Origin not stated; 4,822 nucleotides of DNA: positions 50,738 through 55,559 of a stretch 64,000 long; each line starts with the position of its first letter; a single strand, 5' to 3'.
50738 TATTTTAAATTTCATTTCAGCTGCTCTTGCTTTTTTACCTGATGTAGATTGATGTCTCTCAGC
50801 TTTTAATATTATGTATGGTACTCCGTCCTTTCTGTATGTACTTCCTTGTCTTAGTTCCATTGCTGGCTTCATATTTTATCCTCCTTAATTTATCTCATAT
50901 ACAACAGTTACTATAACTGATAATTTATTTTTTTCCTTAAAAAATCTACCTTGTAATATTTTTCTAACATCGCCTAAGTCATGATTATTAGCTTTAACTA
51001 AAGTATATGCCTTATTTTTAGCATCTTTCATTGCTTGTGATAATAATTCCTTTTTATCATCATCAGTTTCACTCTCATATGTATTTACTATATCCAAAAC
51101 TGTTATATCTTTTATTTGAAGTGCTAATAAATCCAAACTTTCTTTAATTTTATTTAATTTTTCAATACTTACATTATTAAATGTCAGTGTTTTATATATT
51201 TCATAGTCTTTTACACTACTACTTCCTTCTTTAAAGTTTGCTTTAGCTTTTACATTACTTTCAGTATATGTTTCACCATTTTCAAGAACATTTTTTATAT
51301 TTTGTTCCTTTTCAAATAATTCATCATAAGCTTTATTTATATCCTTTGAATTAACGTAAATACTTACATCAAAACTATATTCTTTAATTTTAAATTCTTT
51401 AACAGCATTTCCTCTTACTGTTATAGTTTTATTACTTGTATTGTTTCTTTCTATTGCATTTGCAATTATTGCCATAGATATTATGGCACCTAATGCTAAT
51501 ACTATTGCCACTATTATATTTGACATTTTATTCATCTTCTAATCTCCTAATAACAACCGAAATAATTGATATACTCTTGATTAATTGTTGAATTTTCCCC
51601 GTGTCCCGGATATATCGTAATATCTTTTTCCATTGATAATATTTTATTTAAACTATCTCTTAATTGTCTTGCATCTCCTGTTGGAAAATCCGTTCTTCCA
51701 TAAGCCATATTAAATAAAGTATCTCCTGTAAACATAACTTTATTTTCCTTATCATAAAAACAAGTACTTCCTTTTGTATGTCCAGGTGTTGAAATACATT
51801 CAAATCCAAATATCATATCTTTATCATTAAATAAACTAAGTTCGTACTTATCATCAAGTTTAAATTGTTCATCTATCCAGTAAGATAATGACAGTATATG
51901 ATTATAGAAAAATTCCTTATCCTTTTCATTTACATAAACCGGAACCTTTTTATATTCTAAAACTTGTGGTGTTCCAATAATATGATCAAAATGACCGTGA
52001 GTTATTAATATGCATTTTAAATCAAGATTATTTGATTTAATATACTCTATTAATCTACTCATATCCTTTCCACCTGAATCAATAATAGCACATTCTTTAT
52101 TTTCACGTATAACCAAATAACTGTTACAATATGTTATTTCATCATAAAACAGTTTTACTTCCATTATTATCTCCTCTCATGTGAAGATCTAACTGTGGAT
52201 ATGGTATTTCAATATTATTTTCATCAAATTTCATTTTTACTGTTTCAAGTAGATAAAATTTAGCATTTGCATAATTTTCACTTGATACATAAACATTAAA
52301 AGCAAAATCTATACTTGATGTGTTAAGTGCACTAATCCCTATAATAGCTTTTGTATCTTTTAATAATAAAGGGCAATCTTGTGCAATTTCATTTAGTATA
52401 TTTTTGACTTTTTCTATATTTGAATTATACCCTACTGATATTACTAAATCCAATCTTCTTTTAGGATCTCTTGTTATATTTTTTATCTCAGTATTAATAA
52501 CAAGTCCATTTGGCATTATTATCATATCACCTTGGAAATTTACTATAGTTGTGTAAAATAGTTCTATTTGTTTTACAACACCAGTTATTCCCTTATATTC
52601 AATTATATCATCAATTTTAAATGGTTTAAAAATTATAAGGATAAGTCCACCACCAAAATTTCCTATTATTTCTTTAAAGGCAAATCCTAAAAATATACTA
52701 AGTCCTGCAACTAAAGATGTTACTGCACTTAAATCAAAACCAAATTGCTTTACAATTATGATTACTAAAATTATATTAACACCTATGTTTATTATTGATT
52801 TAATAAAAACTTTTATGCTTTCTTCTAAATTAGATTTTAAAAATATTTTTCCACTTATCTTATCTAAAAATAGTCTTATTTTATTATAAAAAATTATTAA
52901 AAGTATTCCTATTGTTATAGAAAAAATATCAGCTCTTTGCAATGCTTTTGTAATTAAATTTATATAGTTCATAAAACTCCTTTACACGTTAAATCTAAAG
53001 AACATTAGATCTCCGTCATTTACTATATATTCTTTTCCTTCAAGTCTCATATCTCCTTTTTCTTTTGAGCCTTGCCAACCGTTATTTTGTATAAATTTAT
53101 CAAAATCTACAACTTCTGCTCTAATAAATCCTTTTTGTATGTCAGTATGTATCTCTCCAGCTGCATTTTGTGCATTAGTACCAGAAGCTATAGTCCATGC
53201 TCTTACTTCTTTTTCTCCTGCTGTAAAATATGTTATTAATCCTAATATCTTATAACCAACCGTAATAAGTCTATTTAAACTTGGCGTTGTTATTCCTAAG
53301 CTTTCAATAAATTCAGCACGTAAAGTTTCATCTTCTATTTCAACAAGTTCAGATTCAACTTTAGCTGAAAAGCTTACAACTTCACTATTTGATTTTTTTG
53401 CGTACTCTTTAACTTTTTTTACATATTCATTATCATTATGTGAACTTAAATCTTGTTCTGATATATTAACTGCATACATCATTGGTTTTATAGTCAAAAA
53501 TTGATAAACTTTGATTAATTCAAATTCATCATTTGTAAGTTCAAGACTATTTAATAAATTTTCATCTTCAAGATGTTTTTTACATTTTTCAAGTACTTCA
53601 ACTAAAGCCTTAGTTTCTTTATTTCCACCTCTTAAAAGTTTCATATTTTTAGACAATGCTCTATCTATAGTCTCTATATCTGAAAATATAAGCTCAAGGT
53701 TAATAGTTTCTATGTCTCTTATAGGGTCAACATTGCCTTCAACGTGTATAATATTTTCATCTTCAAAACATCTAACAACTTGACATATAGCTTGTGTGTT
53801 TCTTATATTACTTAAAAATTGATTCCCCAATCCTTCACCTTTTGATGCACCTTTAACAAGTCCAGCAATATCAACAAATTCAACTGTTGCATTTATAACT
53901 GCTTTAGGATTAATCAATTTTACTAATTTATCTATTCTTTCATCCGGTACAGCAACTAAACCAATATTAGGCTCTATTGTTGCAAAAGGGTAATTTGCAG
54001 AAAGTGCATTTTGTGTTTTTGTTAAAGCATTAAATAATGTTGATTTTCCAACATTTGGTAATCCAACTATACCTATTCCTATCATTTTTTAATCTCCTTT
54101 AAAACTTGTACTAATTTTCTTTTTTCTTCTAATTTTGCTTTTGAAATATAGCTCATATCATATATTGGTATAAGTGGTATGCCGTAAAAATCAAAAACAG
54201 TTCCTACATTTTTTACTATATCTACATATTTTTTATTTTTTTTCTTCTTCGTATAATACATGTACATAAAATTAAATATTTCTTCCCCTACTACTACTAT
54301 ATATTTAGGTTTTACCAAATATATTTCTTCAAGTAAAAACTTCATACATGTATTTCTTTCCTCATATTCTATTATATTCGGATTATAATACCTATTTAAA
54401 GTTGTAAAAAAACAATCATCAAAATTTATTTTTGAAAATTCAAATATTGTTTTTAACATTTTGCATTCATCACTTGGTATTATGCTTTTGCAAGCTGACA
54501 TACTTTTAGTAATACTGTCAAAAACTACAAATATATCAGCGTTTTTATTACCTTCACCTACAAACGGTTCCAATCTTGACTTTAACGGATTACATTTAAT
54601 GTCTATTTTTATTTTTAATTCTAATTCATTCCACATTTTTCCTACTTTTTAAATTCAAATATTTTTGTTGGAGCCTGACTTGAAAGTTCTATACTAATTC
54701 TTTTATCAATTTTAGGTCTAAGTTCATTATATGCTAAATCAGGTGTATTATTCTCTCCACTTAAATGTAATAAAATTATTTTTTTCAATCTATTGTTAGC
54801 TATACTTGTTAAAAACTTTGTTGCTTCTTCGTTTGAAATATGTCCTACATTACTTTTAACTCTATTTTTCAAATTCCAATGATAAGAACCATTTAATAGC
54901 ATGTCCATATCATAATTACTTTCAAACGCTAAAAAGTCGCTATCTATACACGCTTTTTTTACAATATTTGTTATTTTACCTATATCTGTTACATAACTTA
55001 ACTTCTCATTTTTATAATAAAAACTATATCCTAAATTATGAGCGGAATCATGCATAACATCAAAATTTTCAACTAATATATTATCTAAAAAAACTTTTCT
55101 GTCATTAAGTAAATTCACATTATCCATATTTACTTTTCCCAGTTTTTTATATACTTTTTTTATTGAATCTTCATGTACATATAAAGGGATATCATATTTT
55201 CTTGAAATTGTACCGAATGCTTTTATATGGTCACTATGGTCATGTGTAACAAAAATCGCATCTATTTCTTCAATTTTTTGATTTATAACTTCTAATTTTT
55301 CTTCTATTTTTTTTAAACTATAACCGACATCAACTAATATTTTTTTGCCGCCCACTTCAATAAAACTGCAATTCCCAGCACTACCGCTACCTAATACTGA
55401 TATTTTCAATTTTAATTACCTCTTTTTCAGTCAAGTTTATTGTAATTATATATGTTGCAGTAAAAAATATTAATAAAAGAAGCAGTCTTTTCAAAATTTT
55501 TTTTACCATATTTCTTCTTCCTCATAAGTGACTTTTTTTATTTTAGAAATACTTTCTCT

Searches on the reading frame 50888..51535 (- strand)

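Call 67: search_protein_families(library=pfam, proteins=[window:50888-51535:-], max_evalue=0.00001)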
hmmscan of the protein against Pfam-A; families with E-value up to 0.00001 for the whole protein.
window:50888-51535:- (216 aa): 1 family
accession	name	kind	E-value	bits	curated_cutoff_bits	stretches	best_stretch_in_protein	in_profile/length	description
PF04402.19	SIMPL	-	8e-11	43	25.2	1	38-194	1-159/205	Protein of unknown function (DUF541)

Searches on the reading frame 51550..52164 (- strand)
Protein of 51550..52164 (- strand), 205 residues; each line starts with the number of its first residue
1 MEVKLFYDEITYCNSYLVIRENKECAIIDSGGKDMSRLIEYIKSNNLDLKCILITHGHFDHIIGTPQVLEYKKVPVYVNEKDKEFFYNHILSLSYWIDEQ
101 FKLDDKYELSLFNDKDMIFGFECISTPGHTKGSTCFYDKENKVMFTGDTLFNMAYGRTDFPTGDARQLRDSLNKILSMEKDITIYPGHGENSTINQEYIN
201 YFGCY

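Call 67: search_protein_families(library=pfam, proteins=[window:51550-52164:-], max_evalue=0.00001)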
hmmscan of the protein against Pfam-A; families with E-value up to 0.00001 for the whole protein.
window:51550-52164:- (205 aa): 2 families
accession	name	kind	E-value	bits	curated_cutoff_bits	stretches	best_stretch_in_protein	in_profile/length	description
PF00753.33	Lactamase_B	-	5.4e-32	111.8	22.7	1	12-188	5-196/196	Metallo-beta-lactamase superfamily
PF19583.5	ODP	-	5.4e-10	39.9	27.2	1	13-154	3-141/194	ODP family beta lactamase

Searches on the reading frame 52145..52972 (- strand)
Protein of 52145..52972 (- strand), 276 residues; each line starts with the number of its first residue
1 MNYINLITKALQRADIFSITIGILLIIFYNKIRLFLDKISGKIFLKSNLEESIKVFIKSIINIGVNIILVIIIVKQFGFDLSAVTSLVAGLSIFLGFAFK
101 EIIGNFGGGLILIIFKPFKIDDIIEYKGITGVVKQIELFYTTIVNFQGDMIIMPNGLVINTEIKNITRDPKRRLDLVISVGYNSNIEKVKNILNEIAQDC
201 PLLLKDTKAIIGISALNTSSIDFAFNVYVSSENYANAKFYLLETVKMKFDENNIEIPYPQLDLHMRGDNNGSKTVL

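Call 67: search_protein_families(library=pfam, proteins=[window:52145-52972:-], max_evalue=0.00001)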
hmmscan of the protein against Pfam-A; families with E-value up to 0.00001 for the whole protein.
window:52145-52972:- (276 aa): 2 families
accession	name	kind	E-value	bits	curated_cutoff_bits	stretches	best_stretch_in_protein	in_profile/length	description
PF00924.24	MS_channel_2nd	-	1.6e-16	60.6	20.2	1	102-168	2-68/68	Mechanosensitive ion channel, beta-domain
PF21082.3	MS_channel_3rd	-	8e-12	45.9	21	1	175-256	2-88/88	Mechanosensitive ion channel MscS, C-terminal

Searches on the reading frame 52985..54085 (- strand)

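Call 67: search_protein_families(library=pfam, proteins=[window:52985-54085:-], max_evalue=0.00001)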
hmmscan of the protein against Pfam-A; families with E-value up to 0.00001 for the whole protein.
window:52985-54085:- (367 aa): 3 families
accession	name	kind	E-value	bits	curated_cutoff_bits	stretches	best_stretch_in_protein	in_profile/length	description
PF06071.19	YchF-GTPase_C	-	3.6e-36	123.6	27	1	283-366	1-84/84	Protein of unknown function (DUF933)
PF01926.29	MMR_HSR1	-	3.1e-21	76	21.9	1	4-110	2-87/113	50S ribosome-binding GTPase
PF02421.24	FeoB_N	-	1.1e-07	32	27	1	4-50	3-48/156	Ferrous iron transport protein B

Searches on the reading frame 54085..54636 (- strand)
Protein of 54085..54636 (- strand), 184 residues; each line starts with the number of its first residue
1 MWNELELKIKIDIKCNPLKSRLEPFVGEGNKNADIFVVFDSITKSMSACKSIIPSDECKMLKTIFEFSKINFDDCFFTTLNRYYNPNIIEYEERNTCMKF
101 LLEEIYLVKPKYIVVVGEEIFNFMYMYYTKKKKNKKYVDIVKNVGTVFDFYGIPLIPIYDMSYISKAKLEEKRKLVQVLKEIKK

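Call 67: search_protein_families(library=pfam, proteins=[window:54085-54636:-], max_evalue=0.00001)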
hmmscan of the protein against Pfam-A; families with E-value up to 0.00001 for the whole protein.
window:54085-54636:- (184 aa): 1 family
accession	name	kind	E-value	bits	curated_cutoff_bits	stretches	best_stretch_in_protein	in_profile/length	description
PF03167.25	UDG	-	4.9e-06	27.1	24.3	1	59-177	34-138/141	Uracil DNA glycosylase superfamily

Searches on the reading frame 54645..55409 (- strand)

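Call 67: search_protein_families(library=pfam, proteins=[window:54645-55409:-], max_evalue=0.00001)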
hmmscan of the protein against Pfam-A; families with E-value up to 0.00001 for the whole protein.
window:54645-55409:- (255 aa): 3 families
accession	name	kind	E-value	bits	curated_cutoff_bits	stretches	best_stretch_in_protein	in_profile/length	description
PF12706.13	Lactamase_B_2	-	3.8e-16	59.7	27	1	24-207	3-194/200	Beta-lactamase superfamily domain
PF00753.33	Lactamase_B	-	3.7e-15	56.8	22.7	1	10-91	4-86/196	Metallo-beta-lactamase superfamily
PF16661.11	Lactamase_B_6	-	5e-06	26.4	27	1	17-129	2-119/193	Metallo-beta-lactamase superfamily domain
